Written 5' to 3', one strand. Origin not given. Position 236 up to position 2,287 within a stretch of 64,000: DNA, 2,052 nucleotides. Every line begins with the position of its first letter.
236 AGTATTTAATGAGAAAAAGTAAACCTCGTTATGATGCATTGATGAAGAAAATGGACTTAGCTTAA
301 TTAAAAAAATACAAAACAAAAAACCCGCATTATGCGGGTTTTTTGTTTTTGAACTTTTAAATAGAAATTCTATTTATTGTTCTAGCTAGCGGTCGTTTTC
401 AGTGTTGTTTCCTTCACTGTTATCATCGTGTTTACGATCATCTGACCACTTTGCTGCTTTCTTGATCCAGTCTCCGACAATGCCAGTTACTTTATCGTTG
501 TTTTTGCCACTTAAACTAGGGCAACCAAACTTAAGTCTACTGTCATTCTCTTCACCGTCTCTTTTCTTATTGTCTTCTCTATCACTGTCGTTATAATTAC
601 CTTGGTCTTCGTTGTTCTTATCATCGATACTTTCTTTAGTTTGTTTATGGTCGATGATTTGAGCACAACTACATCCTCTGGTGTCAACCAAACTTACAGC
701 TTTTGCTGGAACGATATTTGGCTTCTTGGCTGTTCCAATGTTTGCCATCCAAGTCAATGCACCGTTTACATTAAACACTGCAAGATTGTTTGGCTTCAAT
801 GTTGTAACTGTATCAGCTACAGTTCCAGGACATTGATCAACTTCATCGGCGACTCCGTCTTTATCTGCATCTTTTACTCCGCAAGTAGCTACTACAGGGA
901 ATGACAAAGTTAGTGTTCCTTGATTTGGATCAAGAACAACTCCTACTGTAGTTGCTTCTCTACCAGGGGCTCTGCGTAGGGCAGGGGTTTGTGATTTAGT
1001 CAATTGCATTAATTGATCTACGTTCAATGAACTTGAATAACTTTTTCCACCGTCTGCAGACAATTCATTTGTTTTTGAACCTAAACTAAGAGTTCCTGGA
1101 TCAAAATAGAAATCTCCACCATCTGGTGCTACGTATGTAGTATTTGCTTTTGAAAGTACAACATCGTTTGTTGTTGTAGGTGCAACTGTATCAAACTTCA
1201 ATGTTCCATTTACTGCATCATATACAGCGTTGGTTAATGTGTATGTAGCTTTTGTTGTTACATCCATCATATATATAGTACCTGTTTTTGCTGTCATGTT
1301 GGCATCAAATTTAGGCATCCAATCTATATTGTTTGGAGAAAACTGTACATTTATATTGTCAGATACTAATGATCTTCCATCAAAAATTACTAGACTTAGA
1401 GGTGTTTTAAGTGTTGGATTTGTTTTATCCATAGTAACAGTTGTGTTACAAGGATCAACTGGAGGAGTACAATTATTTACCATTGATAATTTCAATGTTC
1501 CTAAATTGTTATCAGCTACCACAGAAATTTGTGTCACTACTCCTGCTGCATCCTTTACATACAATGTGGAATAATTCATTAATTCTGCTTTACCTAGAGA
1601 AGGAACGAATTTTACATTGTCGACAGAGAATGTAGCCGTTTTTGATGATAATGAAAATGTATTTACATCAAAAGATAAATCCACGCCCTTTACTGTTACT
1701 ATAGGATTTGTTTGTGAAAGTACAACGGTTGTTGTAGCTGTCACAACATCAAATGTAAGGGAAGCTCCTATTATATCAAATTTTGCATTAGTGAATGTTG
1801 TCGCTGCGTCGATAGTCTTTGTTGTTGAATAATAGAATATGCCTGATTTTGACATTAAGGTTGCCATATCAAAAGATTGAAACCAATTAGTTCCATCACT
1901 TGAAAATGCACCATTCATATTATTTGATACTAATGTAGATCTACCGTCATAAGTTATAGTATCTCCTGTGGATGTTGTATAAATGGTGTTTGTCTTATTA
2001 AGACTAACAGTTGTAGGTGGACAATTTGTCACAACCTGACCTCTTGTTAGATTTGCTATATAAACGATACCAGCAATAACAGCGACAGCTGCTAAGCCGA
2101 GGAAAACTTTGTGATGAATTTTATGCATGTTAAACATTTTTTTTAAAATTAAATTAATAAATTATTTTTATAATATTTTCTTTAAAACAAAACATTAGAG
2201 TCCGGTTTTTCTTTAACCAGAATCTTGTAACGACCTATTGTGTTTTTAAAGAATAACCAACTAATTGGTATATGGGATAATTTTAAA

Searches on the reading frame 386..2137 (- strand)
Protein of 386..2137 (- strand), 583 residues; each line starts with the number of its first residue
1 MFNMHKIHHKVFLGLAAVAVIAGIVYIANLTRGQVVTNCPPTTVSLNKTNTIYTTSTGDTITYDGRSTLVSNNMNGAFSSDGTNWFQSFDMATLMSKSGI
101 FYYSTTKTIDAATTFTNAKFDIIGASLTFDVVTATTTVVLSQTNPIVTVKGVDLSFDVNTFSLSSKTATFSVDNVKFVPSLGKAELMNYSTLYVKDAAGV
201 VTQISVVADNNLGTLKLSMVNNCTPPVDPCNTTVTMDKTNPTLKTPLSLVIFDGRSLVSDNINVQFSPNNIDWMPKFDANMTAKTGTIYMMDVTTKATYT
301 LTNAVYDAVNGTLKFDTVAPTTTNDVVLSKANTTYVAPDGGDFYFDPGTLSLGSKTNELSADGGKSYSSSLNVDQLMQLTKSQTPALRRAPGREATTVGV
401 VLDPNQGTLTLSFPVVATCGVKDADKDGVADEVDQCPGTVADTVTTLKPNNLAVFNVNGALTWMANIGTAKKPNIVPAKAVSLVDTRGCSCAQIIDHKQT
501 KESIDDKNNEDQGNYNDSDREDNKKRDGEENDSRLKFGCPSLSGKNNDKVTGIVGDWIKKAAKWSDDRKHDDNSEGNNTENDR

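Call 80: find_encoding_contigs(protein=window:386-2137:-, flank=10000, max_places=1)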
Protein window:386-2137:- (583 aa): no gene with exactly this product is on record in the collection.
